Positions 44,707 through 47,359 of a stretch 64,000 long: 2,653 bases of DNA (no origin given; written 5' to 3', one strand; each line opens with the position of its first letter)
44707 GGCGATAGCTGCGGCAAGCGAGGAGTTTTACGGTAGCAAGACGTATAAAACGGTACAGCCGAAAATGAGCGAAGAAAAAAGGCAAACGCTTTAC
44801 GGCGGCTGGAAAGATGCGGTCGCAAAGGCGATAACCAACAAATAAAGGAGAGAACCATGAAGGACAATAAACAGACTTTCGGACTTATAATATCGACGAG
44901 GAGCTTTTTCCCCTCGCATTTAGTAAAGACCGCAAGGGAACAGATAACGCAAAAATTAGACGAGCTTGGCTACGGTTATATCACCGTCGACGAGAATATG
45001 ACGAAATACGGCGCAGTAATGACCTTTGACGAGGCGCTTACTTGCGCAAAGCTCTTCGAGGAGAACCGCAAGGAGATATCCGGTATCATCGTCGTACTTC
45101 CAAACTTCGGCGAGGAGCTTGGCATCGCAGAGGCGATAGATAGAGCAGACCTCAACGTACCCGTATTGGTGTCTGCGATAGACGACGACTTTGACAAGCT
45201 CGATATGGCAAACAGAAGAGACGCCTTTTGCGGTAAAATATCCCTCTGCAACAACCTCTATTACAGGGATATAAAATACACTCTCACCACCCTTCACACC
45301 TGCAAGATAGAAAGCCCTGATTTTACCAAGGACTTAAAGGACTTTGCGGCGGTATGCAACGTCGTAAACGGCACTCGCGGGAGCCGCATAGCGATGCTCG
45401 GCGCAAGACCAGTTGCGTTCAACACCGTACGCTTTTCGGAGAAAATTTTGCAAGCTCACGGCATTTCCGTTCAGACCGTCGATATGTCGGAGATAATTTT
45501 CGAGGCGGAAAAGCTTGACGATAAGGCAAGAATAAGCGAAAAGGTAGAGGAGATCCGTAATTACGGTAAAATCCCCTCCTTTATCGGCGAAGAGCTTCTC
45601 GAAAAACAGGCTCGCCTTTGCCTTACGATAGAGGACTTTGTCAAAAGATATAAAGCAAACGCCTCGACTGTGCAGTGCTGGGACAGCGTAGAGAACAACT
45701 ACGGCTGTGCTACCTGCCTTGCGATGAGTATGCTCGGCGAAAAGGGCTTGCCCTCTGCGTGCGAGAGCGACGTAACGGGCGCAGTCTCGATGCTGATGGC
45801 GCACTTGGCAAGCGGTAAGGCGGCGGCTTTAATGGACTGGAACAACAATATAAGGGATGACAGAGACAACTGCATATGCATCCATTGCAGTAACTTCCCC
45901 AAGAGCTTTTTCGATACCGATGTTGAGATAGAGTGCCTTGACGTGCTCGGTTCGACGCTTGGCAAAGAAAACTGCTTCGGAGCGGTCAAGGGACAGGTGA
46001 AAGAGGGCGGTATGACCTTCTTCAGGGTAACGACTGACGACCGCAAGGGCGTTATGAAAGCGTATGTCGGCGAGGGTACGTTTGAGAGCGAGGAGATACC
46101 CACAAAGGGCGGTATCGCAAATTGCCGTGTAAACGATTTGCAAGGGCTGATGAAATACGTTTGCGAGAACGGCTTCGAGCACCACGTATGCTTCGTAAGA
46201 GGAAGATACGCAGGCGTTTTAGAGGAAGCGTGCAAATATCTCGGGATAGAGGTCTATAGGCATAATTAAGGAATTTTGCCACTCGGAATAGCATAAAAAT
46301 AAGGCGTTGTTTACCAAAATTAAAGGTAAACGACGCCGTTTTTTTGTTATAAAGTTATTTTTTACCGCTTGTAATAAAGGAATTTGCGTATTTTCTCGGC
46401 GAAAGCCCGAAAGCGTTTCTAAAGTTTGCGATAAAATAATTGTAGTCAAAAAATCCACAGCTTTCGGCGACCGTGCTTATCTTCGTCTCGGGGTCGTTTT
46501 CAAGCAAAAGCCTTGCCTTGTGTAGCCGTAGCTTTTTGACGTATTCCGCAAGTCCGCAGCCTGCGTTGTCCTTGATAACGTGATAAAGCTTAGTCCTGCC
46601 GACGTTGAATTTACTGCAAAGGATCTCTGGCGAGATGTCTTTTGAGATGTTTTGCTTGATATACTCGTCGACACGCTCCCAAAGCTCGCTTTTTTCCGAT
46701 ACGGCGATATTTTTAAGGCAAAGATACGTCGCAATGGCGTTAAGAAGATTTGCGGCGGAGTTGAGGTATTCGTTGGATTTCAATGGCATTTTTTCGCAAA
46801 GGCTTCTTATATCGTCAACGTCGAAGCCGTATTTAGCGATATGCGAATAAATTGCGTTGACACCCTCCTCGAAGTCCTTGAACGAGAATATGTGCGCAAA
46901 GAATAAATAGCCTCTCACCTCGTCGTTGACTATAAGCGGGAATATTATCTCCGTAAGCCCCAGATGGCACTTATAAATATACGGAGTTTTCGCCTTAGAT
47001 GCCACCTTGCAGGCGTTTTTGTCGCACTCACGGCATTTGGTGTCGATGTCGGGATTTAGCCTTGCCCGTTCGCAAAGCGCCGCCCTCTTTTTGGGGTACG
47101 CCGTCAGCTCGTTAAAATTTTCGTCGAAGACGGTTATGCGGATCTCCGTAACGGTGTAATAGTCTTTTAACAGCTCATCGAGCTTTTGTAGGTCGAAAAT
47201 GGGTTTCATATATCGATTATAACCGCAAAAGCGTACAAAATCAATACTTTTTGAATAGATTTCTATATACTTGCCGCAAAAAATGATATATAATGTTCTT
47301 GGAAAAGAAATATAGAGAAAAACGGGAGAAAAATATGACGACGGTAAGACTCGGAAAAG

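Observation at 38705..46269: LacI-controlled operon: GH140-like glycosidase, dedicated split transketolase, FGGY kinase and FucI-family isomerase (possible variant route for apiose or another rare pectic sugar)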

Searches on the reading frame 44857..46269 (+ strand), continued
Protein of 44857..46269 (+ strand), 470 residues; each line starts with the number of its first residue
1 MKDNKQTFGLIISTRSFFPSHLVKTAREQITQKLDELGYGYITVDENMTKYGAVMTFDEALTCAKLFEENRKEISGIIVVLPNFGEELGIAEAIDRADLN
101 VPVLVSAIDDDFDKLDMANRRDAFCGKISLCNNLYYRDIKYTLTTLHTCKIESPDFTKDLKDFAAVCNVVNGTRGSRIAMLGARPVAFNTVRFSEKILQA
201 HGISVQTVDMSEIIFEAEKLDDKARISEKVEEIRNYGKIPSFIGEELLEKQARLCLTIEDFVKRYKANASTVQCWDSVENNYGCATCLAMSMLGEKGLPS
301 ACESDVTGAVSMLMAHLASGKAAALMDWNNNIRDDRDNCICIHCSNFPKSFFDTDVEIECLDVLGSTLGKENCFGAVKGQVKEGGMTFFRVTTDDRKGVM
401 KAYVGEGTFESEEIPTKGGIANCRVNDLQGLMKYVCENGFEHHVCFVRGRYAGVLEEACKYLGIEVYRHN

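Call 74: search_protein_families(library=pfam, proteins=[L084:17171-20176:-, L061:1-3540:+, L010:10779-12890:+, L009:969-2432:+, L029:1912-2925:+, L009:12839-14230:+, L029:4319-5392:+, L009:17135-19171:+, L070:806-2149:+, L012:11438-11875:+], max_evalue=0.00001)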
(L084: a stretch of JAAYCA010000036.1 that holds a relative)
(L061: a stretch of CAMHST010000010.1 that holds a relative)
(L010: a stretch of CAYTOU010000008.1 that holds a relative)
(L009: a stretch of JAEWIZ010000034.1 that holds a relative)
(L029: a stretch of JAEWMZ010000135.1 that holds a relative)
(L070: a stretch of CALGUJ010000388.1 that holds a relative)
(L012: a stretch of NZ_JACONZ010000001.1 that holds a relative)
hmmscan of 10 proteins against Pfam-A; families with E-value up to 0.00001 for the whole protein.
L084:17171-20176:- (1001 aa): 0 families

L061:1-3540:+ (1179 aa): 3 families
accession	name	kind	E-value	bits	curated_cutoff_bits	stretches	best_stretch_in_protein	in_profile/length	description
PF01915.27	Glyco_hydro_3_C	-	7.4e-45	153.8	31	1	768-1027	1-200/200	Glycosyl hydrolase family 3 C-terminal domain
PF00933.27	Glyco_hydro_3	-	2.4e-37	129.5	27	1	518-733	82-314/316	Glycosyl hydrolase family 3 N terminal domain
PF14310.12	Fn3-like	-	4.1e-18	65.7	25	1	1080-1150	1-70/71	Fibronectin type III-like domain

L010:10779-12890:+ (703 aa): 1 family
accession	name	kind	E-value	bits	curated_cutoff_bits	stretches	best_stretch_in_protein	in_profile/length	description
PF03030.21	H_PPase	-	1.2e-190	635.8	29.7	1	12-689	1-642/645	Inorganic H+ pyrophosphatase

L009:969-2432:+ (487 aa): 1 family
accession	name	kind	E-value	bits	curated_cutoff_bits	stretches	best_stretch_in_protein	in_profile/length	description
PF04616.20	Glyco_hydro_43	-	7.7e-29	101.4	32.2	1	40-327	32-287/288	Glycosyl hydrolases family 43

L029:1912-2925:+ (337 aa): 2 families
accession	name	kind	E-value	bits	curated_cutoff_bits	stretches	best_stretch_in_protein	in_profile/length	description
PF01636.29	APH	-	2.9e-17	63.7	23.2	1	72-262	33-213/239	Phosphotransferase enzyme family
PF03881.20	Fructosamin_kin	-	2.6e-12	47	22.4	1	15-311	4-272/288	Fructosamine kinase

L009:12839-14230:+ (463 aa): 1 family
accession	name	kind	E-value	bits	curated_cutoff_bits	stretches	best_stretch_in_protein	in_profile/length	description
PF01554.23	MatE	-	1.5e-41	142.2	24.9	2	246-403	1-156/161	MatE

L029:4319-5392:+ (357 aa): 2 families
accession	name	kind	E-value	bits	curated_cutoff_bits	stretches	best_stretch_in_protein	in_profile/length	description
PF12833.13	HTH_18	-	1.1e-21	77.4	33.6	1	268-346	1-79/80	Helix-turn-helix domain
PF00165.29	HTH_AraC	-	7e-12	45.6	26.6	0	310-346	7-42/42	Bacterial regulatory helix-turn-helix proteins, AraC family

L009:17135-19171:+ (678 aa): 2 families
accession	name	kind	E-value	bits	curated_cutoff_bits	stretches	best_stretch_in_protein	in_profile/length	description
PF12698.13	ABC2_membrane_3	-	8.7e-23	81.4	31.6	2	359-656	25-345/347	ABC-2 family transporter protein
PF12051.14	DUF3533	-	3.2e-11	43.3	27.6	1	21-173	6-171/380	Protein of unknown function (DUF3533)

L070:806-2149:+ (447 aa): 1 family
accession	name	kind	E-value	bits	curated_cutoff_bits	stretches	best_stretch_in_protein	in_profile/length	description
PF21135.2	DRL_cat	-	5.5e-63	212.3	27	1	159-323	1-164/164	Oxidoreductase DRL, catalytic domain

L012:11438-11875:+ (145 aa): 1 family
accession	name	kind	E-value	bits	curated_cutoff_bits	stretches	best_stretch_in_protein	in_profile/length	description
PF05025.18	RbsD_FucU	-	1.6e-34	119.7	25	1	3-144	1-137/138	RbsD / FucU transport protein family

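Call 75: fold_search(model_id=the predicted structure, library=pdb)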
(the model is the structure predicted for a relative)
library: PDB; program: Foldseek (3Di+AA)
matches with E <= 10: 769; with E <= 0.001: 44
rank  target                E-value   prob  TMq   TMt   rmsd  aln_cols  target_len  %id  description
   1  4r1q_B                1.9e-22  1.00  0.79  0.75   4.4       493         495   16  Crystal Structure of Thermophilic Geobacillus kaustophilus L-Arabinose isomerase in complex with L-arabitol (released 2015-08-12)
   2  4r1o_F                1.2e-21  1.00  0.77  0.74   4.5       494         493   15  Crystal Structure of Thermophilic Geobacillus kaustophilus L-Arabinose isomerase (released 2015-08-12)
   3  4r1q_D                1.6e-21  1.00  0.78  0.74   4.5       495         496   16  Crystal Structure of Thermophilic Geobacillus kaustophilus L-Arabinose isomerase in complex with L-arabitol (released 2015-08-12)
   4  4r1o_A                1.6e-21  1.00  0.78  0.74   4.5       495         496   16  Crystal Structure of Thermophilic Geobacillus kaustophilus L-Arabinose isomerase (released 2015-08-12)
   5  7cyy_F                1.7e-21  1.00  0.78  0.74   4.7       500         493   15  Crystal structure of Arabinose isomerase from hybrid AI8 with Adonitol (released 2021-09-08)
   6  4r1p_B                2.7e-21  1.00  0.78  0.75   4.5       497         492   15  Crystal Structure of Thermophilic Geobacillus kaustophilus L-Arabinose isomerase with Mn2+ (released 2015-08-12)
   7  4r1o_B                3.1e-21  1.00  0.76  0.73   4.7       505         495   15  Crystal Structure of Thermophilic Geobacillus kaustophilus L-Arabinose isomerase (released 2015-08-12)
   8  7cyy_B                3.6e-21  1.00  0.77  0.73   4.5       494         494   16  Crystal structure of Arabinose isomerase from hybrid AI8 with Adonitol (released 2021-09-08)
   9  7cx7_F                6.8e-21  1.00  0.78  0.75   4.4       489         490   14  Crystal structure of Arabinose isomerase from hybrid AI8 (released 2021-09-01)
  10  4r1p_F                6.8e-21  1.00  0.77  0.74   4.6       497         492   15  Crystal Structure of Thermophilic Geobacillus kaustophilus L-Arabinose isomerase with Mn2+ (released 2015-08-12)
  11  4r1o_E                7.2e-21  1.00  0.77  0.74   4.5       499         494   16  Crystal Structure of Thermophilic Geobacillus kaustophilus L-Arabinose isomerase (released 2015-08-12)
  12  7chl_A                7.6e-21  1.00  0.78  0.74   4.6       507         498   15  Crystal structure of hybrid Arabinose isomerase AI-10 (released 2021-10-20)
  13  7chl_F                9.0e-21  1.00  0.77  0.74   4.5       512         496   16  Crystal structure of hybrid Arabinose isomerase AI-10 (released 2021-10-20)
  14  7cyy_E                9.5e-21  1.00  0.76  0.73   4.6       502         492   16  Crystal structure of Arabinose isomerase from hybrid AI8 with Adonitol (released 2021-09-08)
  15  7cyy_D                1.1e-20  1.00  0.76  0.73   4.7       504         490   15  Crystal structure of Arabinose isomerase from hybrid AI8 with Adonitol (released 2021-09-08)
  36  1fui_A                4.7e-15  1.00  0.74  0.60   5.5       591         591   16  L-FUCOSE ISOMERASE FROM ESCHERICHIA COLI (released 1997-10-15)
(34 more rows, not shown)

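Call 78: search_protein_families(library=pfam, proteins=[L018:12903-14123:+, L018:14169-15899:-, L035:17318-18895:+, L023:11450-13183:-, L023:13227-14483:-, L023:2230-3369:+, L023:862-2199:+, L031:7693-9177:+, L031:9220-11670:-, L030:9569-11377:+], max_evalue=0.00001)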
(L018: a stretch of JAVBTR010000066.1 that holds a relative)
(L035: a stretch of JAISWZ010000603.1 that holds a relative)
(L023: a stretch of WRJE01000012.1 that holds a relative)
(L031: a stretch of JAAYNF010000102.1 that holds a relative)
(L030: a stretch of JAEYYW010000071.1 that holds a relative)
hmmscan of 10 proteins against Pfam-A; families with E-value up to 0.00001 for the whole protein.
L018:12903-14123:+ (406 aa): 1 family
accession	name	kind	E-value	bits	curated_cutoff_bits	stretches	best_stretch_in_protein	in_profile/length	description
PF07690.21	MFS_1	-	5e-25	88.6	33.4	2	27-336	10-317/347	Major Facilitator Superfamily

L018:14169-15899:- (576 aa): 1 family
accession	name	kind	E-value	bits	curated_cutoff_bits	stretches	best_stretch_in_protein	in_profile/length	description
PF00933.27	Glyco_hydro_3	-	3.9e-61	207.7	27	1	45-363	3-315/316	Glycosyl hydrolase family 3 N terminal domain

L035:17318-18895:+ (525 aa): 1 family
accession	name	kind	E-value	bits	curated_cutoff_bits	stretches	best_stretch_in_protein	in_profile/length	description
PF12010.13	DUF3502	-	2.5e-25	89.1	24.4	1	457-524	2-69/69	Domain of unknown function (DUF3502)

L023:11450-13183:- (577 aa): 0 families

L023:13227-14483:- (418 aa): 3 families
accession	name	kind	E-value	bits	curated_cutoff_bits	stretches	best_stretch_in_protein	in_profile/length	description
PF00232.24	Glyco_hydro_1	-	8.8e-74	249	22.6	2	3-162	4-170/453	Glycosyl hydrolase family 1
PF00150.24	Cellulase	-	1.1e-07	32.1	23.5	1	50-151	21-121/272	Cellulase (glycosyl hydrolase family 5)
PF02449.21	Glyco_hydro_42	-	6.1e-06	26.3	21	0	51-121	10-78/376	Beta-galactosidase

L023:2230-3369:+ (379 aa): 0 families

L023:862-2199:+ (445 aa): 2 families
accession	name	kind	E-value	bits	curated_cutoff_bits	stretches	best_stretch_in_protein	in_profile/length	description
PF13347.12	MFS_2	-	4.5e-50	170.9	27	1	31-429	18-427/427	MFS/sugar transport protein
PF07690.21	MFS_1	-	1.1e-16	61.2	33.4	1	27-376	13-347/347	Major Facilitator Superfamily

L031:7693-9177:+ (494 aa): 2 families
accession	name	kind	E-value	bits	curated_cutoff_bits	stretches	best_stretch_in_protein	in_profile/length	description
PF13204.13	Apiosidase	-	9.4e-99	331.4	26.5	1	11-355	1-318/320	Apiosidase-like, catalytic domain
PF12904.13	Collagen_bind_2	-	2.8e-10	40.3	22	1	359-464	1-92/92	Putative collagen-binding domain of a collagenase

L031:9220-11670:- (816 aa): 0 families

L030:9569-11377:+ (602 aa): 2 families
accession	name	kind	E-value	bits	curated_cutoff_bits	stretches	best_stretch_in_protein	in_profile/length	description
PF06580.19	His_kinase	-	2.5e-22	79.3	25.2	1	399-477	2-81/81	Histidine kinase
PF02518.31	HATPase_c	-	5.2e-06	27.3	26.4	0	496-592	9-108/111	Histidine kinase-, DNA gyrase B-, and HSP90-like ATPase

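Call 80: search_solved_structures(query=L031:7693-9177:+, max_evalue=0.001, show_alignments=1)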
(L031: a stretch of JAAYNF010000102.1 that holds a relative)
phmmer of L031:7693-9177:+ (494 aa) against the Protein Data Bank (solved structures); distinct sequences matched with E-value up to 0.001: 3.
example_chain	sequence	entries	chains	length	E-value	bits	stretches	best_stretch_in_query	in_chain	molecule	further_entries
8t9w_A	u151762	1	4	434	4e-84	286.2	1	9-464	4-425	Apiosidase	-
3kzs_A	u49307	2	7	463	4.5e-45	157.3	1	7-425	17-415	DUF4038 domain-containing protein | Glycoside hydrolase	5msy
4qfu_A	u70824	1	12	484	1e-44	156.1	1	7-425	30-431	DUF4038 domain-containing protein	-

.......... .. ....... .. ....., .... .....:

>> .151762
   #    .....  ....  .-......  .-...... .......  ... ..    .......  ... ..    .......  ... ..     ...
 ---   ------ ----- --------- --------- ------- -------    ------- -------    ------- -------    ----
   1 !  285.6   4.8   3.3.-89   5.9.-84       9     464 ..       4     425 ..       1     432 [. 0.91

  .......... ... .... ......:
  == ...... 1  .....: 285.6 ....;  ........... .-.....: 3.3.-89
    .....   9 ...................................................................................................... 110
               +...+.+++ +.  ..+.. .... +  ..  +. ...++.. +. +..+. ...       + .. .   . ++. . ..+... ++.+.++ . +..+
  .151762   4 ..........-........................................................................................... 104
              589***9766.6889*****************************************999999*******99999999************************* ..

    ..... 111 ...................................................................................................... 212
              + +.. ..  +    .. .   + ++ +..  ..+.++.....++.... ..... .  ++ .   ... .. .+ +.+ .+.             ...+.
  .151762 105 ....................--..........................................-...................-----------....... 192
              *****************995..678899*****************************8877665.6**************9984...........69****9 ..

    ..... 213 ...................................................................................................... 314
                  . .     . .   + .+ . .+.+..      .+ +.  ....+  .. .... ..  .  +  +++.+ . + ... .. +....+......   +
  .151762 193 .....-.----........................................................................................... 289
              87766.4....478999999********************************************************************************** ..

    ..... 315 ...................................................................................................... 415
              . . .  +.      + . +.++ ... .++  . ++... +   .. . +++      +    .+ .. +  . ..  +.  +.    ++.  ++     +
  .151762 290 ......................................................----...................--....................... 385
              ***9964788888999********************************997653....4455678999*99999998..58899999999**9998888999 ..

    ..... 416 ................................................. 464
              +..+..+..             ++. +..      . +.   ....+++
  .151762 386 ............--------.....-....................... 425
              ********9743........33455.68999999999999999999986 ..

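Call 101: search_protein_families(library=ncbifam, proteins=[L031:7693-9177:+, L011:5616-6611:+], max_evalue=0.001)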
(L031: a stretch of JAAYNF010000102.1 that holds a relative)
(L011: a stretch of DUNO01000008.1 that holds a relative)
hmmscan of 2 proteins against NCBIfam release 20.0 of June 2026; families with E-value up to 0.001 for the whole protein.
L031:7693-9177:+ (494 aa): 0 families

L011:5616-6611:+ (331 aa): 4 families
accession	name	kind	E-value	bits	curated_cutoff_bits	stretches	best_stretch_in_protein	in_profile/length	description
NF052221.1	UridNuclsHydUriH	equivalog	5e-11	42.3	450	1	94-181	97-189/310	uridine-preferring nucleoside hydrolase UriH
NF008036.0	PRK10768.1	equivalog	6.7e-11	41.9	382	1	99-210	102-216/304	ribonucleoside hydrolase RihC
NF007417.0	PRK09955.1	equivalog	1.1e-07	31.1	459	1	97-210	102-217/313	ribosylpyrimidine nucleosidase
NF007761.0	PRK10443.1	equivalog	1.2e-05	24.5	433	1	103-187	107-195/311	pyrimidine-specific ribonucleoside hydrolase RihA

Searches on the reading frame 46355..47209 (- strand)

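Call 3: search_protein_families(library=pfam, proteins=[window:46355-47209:-])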
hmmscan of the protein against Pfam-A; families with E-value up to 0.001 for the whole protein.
window:46355-47209:- (284 aa): 3 families
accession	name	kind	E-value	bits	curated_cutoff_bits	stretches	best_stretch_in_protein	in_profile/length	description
PF10114.15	PocR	-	2.7e-32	112.2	23.9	1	4-165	2-159/162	Sensory domain found in PocR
PF12833.13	HTH_18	-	2.1e-17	63.6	33.6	1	197-276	1-79/80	Helix-turn-helix domain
PF00165.29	HTH_AraC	-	1.4e-06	28.7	26.6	1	242-274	9-40/42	Bacterial regulatory helix-turn-helix proteins, AraC family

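Call 4: search_protein_families(library=ncbifam, proteins=[window:46355-47209:-])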
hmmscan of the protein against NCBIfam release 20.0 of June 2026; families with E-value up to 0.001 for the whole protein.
window:46355-47209:- (284 aa): 21 families
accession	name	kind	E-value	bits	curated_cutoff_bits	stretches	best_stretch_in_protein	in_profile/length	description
NF047788.1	TransRegPocR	equivalog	3.2e-26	92.3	500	1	6-278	6-291/296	transcriptional regulator PocR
TIGR04094.1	adjacent_YSIRK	equivalog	1.6e-16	60.2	200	1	167-274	277-382/383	YSIRK-targeted surface antigen transcriptional regulator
NF010028.0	PRK13503.1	equivalog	3.9e-15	56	288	1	177-274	173-269/278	HTH-type transcriptional activator RhaS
NF010026.0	PRK13501.1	equivalog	8.2e-14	51.4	363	1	183-281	184-281/290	HTH-type transcriptional activator RhaR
NF007243.0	PRK09685.1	equivalog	5.7e-12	45.7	199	1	167-277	190-301/303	transcriptional regulator FeaR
NF007860.0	PRK10572.1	equivalog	5.9e-12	45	208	1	154-277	160-284/292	arabinose operon transcriptional regulator AraC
NF006902.0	PRK09393.1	equivalog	7.3e-11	41.8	425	1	168-280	213-324/327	transcriptional regulator FtrA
NF052371.1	TransRegGbdRPseu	equivalog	7.2e-10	38.4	480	1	164-273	215-322/365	choline metabolism transcriptional regulator GbdR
NF047455.1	TF_Staph_AryK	equivalog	1.2e-09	37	850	1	154-278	133-259/759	transcriptional regulator AryK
NF010025.2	PRK13500.1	equivalog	1.1e-08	35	525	1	166-275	167-275/282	HTH-type transcriptional activator RhaR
NF041686.2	ant_diox_reg_AndR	equivalog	4.7e-08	33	350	1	176-273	218-316/321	anthranilate 1,2-dioxygenase regulatory protein AndR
NF007432.1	PRK09978.1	equivalog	2.1e-06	27.1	500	1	175-276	142-241/274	DNA-binding transcriptional regulator GadX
NF010027.0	PRK13502.1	equivalog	3.8e-06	26.6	384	1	176-274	177-274/282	HTH-type transcriptional activator RhaR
NF041533.1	trans_reg_TagK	equivalog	8.2e-06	25.7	270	1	182-274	12-103/178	transcriptional regulator TagK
NF049932.1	TranspRegBtr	equivalog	1.1e-05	24.2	900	1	169-275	158-263/531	bacillibactin transport transcriptional regulator Btr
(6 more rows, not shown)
